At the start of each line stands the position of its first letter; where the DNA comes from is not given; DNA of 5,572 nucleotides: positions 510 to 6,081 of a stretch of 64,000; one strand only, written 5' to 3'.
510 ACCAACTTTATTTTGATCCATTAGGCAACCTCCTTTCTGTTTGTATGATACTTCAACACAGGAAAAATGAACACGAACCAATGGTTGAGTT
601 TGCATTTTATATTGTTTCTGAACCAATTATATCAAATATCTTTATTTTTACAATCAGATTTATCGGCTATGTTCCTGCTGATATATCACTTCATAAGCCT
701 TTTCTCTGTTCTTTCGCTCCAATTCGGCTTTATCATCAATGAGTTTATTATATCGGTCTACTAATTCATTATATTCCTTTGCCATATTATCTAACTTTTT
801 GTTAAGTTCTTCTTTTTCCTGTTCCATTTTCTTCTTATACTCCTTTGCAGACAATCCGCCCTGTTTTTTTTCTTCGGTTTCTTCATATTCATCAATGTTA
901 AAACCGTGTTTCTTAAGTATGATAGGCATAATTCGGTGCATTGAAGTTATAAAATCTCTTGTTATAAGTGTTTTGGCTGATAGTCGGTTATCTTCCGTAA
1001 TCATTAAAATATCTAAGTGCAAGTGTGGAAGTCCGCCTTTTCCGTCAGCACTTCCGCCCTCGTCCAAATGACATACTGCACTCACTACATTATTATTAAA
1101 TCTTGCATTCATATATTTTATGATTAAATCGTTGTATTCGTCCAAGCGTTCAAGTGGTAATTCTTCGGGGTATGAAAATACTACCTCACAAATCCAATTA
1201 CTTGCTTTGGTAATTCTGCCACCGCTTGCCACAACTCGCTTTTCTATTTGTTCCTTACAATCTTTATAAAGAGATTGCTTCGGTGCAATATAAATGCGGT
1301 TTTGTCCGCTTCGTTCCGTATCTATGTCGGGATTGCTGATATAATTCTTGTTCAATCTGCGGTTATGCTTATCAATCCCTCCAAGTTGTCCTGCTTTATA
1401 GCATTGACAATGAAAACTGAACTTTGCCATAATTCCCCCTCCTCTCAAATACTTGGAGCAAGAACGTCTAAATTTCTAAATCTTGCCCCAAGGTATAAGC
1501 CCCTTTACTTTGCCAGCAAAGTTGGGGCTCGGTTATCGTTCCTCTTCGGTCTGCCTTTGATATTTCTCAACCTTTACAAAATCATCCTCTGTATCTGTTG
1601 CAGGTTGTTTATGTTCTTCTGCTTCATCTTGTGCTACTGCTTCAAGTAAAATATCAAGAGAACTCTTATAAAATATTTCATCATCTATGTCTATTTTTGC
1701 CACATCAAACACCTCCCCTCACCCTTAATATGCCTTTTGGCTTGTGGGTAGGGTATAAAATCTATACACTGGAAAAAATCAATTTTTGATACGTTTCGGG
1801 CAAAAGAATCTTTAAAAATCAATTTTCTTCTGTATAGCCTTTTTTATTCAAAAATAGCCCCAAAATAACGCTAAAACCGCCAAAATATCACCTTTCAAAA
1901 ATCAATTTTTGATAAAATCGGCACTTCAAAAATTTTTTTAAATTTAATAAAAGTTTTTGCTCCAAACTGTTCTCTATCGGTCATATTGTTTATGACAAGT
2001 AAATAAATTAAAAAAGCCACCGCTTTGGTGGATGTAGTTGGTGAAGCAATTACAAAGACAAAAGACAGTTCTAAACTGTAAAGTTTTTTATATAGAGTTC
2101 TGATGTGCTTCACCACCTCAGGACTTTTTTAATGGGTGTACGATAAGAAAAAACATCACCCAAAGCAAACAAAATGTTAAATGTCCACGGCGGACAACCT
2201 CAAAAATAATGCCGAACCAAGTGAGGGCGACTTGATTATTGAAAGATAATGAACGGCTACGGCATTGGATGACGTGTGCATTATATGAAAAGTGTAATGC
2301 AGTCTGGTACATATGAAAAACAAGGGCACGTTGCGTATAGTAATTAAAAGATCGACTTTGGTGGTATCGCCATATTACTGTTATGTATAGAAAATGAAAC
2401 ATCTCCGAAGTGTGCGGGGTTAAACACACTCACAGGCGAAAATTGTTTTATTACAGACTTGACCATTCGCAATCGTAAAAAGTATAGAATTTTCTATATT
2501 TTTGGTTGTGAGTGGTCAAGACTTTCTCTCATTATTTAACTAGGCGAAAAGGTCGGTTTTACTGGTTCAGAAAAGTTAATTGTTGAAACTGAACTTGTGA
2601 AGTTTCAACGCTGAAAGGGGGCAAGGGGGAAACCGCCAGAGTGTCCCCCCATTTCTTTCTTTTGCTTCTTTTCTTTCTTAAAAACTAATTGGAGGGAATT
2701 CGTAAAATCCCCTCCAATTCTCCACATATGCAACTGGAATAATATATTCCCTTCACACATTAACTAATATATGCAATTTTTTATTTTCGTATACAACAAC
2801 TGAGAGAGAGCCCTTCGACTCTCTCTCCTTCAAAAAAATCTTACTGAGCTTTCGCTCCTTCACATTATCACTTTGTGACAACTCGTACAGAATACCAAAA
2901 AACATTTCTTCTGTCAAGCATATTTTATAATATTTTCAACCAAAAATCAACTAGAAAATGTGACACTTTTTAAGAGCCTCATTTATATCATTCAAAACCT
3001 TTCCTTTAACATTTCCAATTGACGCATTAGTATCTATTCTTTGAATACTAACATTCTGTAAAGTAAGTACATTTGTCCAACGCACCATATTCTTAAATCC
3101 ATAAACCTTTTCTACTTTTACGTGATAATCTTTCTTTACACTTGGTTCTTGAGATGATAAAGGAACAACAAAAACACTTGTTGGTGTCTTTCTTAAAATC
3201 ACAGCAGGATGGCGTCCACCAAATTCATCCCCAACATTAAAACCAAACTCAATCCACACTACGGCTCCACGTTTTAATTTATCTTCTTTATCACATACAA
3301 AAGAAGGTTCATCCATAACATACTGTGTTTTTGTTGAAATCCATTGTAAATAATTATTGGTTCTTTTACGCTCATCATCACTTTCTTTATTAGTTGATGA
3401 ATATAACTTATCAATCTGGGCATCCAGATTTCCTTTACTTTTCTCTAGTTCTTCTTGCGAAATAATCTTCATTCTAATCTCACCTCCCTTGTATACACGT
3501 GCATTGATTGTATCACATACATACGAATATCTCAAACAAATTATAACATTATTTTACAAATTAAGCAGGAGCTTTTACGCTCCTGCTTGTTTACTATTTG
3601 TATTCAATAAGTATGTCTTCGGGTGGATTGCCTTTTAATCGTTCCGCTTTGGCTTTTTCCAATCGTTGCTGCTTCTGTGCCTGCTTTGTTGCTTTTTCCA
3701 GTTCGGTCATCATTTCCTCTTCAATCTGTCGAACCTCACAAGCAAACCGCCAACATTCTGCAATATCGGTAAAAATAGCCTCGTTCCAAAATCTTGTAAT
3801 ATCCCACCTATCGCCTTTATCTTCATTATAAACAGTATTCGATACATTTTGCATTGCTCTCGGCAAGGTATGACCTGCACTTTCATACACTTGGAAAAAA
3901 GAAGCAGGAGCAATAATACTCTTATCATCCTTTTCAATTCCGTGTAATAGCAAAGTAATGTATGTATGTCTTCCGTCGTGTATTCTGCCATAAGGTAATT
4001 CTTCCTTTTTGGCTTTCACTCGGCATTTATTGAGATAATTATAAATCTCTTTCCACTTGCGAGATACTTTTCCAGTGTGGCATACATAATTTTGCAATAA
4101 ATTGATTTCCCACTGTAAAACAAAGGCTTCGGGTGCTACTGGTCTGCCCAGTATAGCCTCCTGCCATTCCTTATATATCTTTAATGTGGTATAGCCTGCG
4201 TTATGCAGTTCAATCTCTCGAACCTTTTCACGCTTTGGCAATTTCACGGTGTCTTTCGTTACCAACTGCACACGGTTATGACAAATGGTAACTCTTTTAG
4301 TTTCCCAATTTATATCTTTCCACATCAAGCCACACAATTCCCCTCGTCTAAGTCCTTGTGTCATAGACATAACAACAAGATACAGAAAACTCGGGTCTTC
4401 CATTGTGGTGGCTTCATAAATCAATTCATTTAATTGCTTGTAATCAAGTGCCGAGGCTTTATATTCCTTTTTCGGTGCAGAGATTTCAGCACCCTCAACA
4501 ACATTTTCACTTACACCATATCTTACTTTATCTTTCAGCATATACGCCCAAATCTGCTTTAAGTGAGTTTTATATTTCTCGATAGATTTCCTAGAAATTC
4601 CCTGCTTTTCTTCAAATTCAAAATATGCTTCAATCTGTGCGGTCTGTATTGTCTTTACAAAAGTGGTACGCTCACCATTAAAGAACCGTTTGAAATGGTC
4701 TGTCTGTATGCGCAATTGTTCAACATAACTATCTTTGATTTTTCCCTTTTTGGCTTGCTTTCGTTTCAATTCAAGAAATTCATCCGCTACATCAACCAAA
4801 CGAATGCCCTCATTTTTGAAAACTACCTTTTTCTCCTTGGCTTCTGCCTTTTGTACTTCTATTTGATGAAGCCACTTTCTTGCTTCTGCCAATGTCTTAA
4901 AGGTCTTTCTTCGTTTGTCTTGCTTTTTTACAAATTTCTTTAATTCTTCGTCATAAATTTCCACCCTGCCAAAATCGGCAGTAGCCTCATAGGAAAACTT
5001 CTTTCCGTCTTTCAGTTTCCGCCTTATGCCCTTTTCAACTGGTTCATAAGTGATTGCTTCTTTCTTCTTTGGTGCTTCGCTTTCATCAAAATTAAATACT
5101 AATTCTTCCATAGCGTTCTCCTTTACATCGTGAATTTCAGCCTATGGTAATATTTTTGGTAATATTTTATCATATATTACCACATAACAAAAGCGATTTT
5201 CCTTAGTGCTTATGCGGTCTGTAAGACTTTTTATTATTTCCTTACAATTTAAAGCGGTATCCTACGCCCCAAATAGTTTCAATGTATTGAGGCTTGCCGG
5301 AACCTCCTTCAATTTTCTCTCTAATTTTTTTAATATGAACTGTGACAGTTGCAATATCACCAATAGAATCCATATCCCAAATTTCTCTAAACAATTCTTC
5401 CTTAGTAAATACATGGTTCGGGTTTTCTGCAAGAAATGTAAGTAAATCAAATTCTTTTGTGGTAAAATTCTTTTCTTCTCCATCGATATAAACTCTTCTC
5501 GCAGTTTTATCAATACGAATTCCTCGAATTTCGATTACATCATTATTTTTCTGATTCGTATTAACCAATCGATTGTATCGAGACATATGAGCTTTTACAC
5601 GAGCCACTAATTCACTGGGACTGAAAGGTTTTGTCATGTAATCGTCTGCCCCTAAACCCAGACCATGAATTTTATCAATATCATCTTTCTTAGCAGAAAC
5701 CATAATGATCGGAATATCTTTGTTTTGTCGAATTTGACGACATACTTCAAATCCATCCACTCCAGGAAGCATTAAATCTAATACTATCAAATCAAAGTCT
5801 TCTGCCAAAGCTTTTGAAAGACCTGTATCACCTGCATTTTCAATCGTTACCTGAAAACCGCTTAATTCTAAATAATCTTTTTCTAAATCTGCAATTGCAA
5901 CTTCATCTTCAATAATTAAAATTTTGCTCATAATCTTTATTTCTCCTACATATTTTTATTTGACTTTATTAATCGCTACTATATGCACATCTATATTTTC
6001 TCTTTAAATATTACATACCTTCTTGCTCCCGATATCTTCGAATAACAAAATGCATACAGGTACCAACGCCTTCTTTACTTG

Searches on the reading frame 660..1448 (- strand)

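Call 73: search_protein_families(library=pfam, proteins=[window:660-1448:-], max_evalue=0.00001)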
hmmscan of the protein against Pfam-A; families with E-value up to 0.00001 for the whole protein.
window:660-1448:- (262 aa): 1 family
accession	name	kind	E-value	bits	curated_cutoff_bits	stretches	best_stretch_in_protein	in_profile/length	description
PF01076.25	Mob_Pre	-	1e-24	87.9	25.5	1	12-198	7-190/196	Plasmid recombination enzyme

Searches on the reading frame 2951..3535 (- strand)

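Call 73: search_protein_families(library=pfam, proteins=[window:2951-3535:-], max_evalue=0.00001)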
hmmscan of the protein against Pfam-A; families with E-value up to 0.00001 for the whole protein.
window:2951-3535:- (194 aa): 1 family
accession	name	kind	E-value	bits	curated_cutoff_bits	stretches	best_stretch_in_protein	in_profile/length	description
PF02452.23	PemK_toxin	-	9.9e-13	48.7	23.1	1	88-190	1-107/109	PemK-like, MazF-like toxin of type II toxin-antitoxin system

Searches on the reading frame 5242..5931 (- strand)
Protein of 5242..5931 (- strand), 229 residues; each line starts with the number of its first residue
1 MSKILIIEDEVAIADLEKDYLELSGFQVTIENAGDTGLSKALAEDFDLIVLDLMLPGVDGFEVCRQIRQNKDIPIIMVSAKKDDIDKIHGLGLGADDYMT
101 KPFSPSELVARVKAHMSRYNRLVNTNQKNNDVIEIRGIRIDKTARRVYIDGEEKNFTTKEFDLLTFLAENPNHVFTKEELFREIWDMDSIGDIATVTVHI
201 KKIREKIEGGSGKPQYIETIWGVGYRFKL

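Call 73: search_protein_families(library=pfam, proteins=[window:5242-5931:-], max_evalue=0.00001)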
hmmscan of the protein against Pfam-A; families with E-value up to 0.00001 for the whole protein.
window:5242-5931:- (229 aa): 2 families
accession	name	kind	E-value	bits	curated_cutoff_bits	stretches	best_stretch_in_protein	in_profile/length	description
PF00072.30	Response_reg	-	1e-27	96.9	30.2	1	4-113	1-111/111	Response regulator receiver domain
PF00486.34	Trans_reg_C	-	5.7e-26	90.8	26.2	1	151-227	1-77/77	Transcriptional regulatory protein, C terminal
